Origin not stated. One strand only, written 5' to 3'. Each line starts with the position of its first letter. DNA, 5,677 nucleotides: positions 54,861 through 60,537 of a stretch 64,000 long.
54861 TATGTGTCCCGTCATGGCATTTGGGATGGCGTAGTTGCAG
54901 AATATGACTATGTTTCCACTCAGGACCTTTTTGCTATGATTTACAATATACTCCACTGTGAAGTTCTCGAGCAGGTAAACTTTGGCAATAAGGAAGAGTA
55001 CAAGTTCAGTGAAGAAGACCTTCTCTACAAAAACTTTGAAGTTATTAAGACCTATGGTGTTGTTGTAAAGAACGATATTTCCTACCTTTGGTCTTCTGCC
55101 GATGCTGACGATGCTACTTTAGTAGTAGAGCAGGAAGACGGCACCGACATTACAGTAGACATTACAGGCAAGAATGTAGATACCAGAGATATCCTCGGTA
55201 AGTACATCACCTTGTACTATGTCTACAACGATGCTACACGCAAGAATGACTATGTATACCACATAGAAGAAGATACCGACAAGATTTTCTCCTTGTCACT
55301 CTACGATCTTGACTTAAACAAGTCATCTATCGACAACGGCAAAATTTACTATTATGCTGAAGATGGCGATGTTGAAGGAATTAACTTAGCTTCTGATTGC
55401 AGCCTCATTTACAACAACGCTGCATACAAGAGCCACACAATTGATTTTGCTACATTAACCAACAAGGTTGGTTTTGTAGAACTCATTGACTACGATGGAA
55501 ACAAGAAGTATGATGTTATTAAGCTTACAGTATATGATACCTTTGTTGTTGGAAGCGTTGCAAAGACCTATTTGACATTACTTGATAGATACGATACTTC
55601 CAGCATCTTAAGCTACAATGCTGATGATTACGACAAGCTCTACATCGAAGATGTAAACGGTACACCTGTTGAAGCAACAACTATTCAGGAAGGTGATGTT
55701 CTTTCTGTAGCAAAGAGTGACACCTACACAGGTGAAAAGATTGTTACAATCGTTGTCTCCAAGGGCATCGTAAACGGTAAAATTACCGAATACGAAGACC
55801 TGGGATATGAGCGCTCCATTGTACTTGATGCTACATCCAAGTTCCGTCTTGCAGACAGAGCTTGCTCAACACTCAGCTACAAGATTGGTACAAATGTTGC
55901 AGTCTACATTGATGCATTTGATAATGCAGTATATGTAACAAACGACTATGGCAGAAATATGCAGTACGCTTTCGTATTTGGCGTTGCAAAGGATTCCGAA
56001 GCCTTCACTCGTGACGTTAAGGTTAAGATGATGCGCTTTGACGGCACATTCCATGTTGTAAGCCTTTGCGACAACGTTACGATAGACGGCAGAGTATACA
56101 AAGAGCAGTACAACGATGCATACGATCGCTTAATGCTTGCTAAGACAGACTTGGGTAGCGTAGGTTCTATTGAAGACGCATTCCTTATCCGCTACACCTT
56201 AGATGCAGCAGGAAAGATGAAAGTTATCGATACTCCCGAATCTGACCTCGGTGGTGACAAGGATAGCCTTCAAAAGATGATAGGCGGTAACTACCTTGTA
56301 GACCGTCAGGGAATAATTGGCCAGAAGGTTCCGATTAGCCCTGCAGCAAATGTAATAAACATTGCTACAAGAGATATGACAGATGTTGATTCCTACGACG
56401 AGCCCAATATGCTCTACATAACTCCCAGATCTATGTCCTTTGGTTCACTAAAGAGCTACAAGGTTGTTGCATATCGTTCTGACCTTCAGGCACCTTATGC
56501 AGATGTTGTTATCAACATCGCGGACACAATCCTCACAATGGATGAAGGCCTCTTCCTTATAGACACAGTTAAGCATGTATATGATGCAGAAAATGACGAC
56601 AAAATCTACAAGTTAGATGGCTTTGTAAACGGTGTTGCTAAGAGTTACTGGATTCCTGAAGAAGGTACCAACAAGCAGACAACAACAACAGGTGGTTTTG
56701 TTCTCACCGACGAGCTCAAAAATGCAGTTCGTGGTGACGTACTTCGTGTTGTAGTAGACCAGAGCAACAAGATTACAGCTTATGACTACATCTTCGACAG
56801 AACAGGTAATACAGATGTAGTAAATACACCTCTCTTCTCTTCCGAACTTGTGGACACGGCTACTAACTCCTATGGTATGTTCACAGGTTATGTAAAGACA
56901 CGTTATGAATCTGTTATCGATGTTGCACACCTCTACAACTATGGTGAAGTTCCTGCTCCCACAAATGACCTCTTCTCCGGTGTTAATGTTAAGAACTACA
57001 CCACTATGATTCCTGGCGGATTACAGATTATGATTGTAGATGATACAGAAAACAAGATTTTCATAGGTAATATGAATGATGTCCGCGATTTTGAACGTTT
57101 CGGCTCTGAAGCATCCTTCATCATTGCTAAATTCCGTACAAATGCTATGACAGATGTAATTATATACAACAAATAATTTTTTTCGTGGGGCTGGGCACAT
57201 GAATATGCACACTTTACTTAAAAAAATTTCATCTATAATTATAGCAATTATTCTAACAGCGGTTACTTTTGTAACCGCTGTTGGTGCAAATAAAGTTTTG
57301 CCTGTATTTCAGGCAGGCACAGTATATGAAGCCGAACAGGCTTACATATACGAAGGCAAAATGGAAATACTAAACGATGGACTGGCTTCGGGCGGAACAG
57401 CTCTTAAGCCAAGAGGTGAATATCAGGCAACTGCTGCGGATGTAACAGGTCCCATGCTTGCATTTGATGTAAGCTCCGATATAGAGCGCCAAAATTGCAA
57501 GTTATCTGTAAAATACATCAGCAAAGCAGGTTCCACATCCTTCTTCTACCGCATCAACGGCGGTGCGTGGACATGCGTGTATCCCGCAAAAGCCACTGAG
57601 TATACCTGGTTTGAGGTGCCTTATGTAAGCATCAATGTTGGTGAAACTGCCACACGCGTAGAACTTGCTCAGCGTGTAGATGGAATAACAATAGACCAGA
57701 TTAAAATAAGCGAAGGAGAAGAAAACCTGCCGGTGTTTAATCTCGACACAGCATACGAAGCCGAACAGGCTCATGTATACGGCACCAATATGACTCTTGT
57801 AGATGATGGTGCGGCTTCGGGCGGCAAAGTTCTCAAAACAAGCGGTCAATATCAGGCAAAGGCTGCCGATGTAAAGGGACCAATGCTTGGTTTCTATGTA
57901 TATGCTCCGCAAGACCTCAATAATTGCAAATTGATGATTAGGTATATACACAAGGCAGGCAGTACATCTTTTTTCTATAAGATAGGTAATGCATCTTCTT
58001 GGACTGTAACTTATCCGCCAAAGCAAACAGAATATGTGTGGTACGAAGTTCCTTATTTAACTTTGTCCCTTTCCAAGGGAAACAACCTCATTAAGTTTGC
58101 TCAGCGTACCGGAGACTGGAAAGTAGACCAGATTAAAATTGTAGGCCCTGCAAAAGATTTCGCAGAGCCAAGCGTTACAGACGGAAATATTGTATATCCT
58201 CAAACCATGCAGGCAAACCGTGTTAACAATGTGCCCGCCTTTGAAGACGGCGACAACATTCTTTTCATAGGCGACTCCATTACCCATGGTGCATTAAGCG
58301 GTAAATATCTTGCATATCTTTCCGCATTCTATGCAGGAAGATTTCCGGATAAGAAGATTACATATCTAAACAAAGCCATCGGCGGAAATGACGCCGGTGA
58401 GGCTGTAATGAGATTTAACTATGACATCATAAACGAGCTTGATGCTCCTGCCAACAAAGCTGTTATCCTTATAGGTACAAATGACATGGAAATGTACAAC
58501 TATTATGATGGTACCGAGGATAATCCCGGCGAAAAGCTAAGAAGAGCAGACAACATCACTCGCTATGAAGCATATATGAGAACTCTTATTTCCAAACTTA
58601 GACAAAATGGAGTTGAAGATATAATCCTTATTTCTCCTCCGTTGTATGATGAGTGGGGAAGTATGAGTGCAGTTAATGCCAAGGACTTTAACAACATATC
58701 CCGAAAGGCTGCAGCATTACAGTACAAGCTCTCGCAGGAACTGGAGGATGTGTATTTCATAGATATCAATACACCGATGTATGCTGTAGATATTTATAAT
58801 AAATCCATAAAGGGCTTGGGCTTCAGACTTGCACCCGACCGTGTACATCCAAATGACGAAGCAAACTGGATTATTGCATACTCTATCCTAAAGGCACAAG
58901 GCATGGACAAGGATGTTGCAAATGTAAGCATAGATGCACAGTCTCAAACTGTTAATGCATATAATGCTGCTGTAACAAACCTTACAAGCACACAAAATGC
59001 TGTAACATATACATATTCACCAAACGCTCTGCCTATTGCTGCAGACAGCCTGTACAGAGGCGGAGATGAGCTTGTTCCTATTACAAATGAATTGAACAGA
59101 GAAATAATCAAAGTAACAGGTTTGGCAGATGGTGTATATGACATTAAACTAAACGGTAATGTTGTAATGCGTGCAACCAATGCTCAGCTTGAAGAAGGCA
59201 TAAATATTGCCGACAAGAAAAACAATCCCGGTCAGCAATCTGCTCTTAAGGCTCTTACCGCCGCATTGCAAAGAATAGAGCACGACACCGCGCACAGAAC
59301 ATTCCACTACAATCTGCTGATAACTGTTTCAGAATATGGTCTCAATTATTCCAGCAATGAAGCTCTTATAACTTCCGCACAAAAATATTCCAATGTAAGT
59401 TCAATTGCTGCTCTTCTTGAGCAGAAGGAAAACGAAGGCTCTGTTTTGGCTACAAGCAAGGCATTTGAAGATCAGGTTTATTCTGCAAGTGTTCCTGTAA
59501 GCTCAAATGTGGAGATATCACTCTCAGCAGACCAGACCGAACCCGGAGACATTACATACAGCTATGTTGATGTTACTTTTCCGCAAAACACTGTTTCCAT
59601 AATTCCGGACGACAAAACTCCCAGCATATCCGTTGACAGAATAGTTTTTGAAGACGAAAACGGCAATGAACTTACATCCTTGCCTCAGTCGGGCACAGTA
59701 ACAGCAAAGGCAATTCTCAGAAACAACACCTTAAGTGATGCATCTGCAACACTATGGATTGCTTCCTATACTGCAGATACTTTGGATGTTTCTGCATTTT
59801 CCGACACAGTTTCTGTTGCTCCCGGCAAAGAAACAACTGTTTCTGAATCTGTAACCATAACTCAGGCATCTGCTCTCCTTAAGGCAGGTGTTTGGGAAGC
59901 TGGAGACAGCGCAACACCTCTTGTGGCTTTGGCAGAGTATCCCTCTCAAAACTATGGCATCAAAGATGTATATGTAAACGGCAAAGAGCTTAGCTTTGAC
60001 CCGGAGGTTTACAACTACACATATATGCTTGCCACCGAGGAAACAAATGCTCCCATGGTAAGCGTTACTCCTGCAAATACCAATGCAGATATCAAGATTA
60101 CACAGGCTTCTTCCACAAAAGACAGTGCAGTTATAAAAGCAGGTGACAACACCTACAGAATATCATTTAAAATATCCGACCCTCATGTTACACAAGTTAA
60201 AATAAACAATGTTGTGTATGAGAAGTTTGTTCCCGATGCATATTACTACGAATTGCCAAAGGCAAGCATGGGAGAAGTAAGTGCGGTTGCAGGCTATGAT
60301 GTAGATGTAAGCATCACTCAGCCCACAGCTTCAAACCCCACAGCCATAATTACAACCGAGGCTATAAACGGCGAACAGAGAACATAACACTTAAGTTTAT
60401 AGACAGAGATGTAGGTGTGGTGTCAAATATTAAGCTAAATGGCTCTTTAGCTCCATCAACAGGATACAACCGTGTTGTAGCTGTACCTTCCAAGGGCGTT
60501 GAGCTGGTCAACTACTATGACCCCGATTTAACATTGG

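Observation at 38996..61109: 22-kb block of secreted multi-module proteins with two SLH anchors: candidate S-layer-tethered polysaccharide-degrading apparatus made largely of unassigned modules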

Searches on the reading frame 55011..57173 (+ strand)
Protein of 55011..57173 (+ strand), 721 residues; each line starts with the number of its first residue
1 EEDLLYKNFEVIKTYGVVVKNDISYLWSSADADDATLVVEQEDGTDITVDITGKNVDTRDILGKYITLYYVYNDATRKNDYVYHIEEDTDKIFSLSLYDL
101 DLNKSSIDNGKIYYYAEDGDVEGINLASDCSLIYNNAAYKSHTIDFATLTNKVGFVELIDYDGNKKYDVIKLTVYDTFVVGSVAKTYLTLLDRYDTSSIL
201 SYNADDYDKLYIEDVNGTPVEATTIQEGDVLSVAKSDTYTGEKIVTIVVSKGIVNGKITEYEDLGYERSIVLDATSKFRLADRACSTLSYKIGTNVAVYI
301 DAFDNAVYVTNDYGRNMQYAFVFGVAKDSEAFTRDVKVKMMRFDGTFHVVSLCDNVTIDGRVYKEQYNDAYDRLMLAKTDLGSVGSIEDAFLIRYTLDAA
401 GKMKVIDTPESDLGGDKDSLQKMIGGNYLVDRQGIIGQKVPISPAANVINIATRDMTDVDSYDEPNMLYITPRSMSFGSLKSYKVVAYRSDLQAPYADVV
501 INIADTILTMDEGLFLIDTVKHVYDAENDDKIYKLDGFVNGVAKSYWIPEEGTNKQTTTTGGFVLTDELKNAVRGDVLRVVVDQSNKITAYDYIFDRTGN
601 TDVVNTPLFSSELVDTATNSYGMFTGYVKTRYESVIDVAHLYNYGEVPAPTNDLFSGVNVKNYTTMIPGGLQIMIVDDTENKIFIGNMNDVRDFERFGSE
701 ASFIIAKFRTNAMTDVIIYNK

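Call 40: search_protein_families(library=pfam, proteins=[window:55026-57173:+], max_evalue=1)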
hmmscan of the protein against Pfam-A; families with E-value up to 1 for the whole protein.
seq(716 aa): 0 families

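Call 64: find_related_loci(query=A8, collection=metagenome_contigs, flank=10000)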
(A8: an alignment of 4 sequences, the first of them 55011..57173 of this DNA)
Query A8 (721 aa) in metagenome_contigs; peptide patterns used: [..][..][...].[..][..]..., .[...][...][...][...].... (x = any residue, [..] = any of these).
118 stretches matched a pattern, but none encodes a relative of the query by tblastn (E <= 1e-3).
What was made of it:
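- Tried and rejected: The 4-sequence version found no relative (call 64).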

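Call 75: search_protein_representatives(protein=window:55011-57173:+)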
Query: 721 residues. Proteins with E-value up to 0.001 (for the whole library): 501; up to 1e-10: 153; up to 1e-30: 27. The best 150 are listed.
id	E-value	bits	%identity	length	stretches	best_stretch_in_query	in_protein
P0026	1.6e-202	690.9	45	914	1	1-721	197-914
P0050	2.4e-120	419.3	34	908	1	2-720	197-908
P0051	2.8e-115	402.6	34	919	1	2-720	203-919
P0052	2.3e-99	350.0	33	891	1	2-719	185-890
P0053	2.3e-98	346.7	31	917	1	2-720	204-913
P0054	1.1e-91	324.7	32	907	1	1-721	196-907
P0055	3.5e-88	313.1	32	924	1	3-721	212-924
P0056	6.0e-86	305.7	32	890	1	4-720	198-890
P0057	3.8e-85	303.0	30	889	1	1-721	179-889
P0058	5.0e-84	299.3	32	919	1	2-719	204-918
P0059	4.2e-72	259.9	29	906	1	1-721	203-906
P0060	3.9e-69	250.1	30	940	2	9-720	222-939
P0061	1.4e-55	205.3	33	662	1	1-455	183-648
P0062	7.2e-53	196.3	30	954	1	2-720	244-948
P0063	2.2e-51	191.5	26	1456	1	10-720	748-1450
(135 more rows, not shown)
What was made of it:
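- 54426..57176 (+): O6: secreted 916-aa protein. It has an N-terminal SLH triple (residues 25-178, nt 54498-54959) and a ~720-aa unassigned body (nt 55011-57173). The body family has 501, 153 and 27 representatives at E<=1e-3, 1e-10 and 1e-30 (call 75).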

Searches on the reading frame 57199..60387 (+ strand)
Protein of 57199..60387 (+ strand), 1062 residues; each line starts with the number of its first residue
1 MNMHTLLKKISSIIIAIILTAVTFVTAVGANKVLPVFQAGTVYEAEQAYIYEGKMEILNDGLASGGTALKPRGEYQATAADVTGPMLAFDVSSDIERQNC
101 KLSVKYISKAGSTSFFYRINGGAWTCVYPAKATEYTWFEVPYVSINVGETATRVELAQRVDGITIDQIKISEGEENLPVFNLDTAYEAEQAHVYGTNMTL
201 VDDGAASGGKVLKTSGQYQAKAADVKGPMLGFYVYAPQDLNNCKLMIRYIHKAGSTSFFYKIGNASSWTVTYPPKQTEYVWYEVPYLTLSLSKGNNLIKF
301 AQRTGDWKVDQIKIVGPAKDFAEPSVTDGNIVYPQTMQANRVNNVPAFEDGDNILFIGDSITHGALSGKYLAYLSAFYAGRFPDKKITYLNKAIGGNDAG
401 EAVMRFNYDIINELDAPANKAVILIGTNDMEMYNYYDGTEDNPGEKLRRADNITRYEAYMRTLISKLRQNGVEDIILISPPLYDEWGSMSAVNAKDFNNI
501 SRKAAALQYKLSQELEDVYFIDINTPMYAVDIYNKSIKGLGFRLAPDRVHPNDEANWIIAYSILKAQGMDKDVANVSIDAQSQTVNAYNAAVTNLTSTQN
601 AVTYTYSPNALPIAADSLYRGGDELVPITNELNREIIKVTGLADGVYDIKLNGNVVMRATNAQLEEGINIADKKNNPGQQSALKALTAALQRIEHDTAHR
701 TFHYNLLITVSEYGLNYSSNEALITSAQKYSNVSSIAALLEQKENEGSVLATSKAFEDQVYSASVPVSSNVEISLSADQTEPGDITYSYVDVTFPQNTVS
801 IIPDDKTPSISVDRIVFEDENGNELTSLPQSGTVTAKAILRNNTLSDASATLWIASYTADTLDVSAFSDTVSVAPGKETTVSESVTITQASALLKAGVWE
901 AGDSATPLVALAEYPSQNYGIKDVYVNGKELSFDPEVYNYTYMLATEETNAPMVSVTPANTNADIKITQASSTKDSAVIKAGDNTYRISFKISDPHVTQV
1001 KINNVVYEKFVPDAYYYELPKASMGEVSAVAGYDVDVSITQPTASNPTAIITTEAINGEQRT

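Call 3: search_protein_families(library=pfam, proteins=[window:57199-60387:+], max_evalue=0.01)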
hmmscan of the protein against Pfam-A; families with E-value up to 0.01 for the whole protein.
window:57199-60387:+ (1062 aa): 2 families
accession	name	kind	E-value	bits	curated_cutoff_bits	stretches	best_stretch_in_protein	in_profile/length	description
PF13472.12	Lipase_GDSL_2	-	1.6e-14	55.2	32.9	1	356-556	1-176/178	GDSL-like Lipase/Acylhydrolase family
PF00657.28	Lipase_GDSL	-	1.3e-11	45.4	23.6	1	354-560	1-205/208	GDSL-like Lipase/Acylhydrolase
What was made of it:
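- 57199..61109 (+): O7+O8: one esterase gene split by a 1-nt frameshift near 60379-60387. In order: signal peptide; two ~135-aa N-terminal modules; SGNH esterase with helical extension (residues 344-704, nt 58228-59310); an Ig-like module (813-914); beta-sandwich modules; then, in ORF8 (60417-61109), a distant X215-type C-terminal domain. Pfam Lipase_GDSL_2 (call 3).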

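Call 8: search_protein_families(library=ncbifam, proteins=[window:57199-60387:+], max_evalue=0.01)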
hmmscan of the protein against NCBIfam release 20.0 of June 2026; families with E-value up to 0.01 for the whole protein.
window:57199-60387:+ (1062 aa): 0 families

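Call 50: search_solved_structures(query=window:57199-60387:+, max_evalue=0.1)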
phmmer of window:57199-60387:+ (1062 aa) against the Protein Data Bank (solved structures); distinct sequences matched with E-value up to 0.1: 11.
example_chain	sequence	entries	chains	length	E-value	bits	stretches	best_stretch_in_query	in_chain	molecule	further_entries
7br2_A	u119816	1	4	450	3e-32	114.6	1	344-704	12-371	Lipolytic enzyme, G-D-S-L family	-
4oap_A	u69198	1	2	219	7e-07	30.6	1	350-569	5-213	Acetyl xylan esterase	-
4oao_A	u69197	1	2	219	7e-07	30.6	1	350-569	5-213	Acetyl xylan esterase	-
5bn1_A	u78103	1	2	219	9.3e-07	30.2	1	350-569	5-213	Acetyl xylan esterase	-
3w7v_A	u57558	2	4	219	9.6e-07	30.2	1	350-569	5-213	Acetyl xylan esterase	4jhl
4jko_A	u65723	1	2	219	2.1e-06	29.1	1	351-569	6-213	Acetyl xylan esterase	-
4jj4_A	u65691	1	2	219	1.1e-05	26.7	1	350-568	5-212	Acetyl xylan esterase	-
4jj6_A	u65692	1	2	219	1.9e-05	25.9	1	350-568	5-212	Acetyl xylan esterase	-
6hfz_A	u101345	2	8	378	0.00011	23.4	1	351-413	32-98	GDSL-like protein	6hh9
3rjt_A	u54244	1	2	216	0.017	16.1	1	362-568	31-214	Lipolytic protein G-D-S-L family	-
5jd3_A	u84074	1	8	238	0.027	15.5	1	363-437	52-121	LAE5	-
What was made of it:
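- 57199..61109 (+): PDB 7BR2, E=3e-32 (call 50).
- On SGNH/GDSL hydrolase: PDB 7BR2 matches at E=3e-32 (call 50).
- Checked: SGNH esterase (calls 3, 50).
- SGNH Pfam hits lie above the cut-off, and PDB 7BR2 matches at E=3e-32 (calls 3, 50).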

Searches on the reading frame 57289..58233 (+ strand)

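Call 40: search_protein_families(library=pfam, proteins=[window:57289-58233:+], max_evalue=1)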
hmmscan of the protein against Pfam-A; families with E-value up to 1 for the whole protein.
seq(315 aa): 2 families
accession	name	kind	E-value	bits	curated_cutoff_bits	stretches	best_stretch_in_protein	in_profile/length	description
PF10419.14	TFIIIC_sub6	-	0.055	13.9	22.7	1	133-177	24-69/98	TFIIIC subunit triple barrel domain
PF24246.1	SH3b_T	-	0.082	13.7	27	1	220-253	38-69/74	SH3b_T domain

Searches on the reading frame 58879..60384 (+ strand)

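Call 40: search_protein_families(library=pfam, proteins=[window:58879-60384:+], max_evalue=1)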
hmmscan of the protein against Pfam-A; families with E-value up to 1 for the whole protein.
seq(502 aa): 1 family
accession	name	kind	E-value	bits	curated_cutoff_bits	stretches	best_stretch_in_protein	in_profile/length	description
PF00630.25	Filamin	-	0.54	11.6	26.9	1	398-443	39-83/93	Filamin/ABP280 repeat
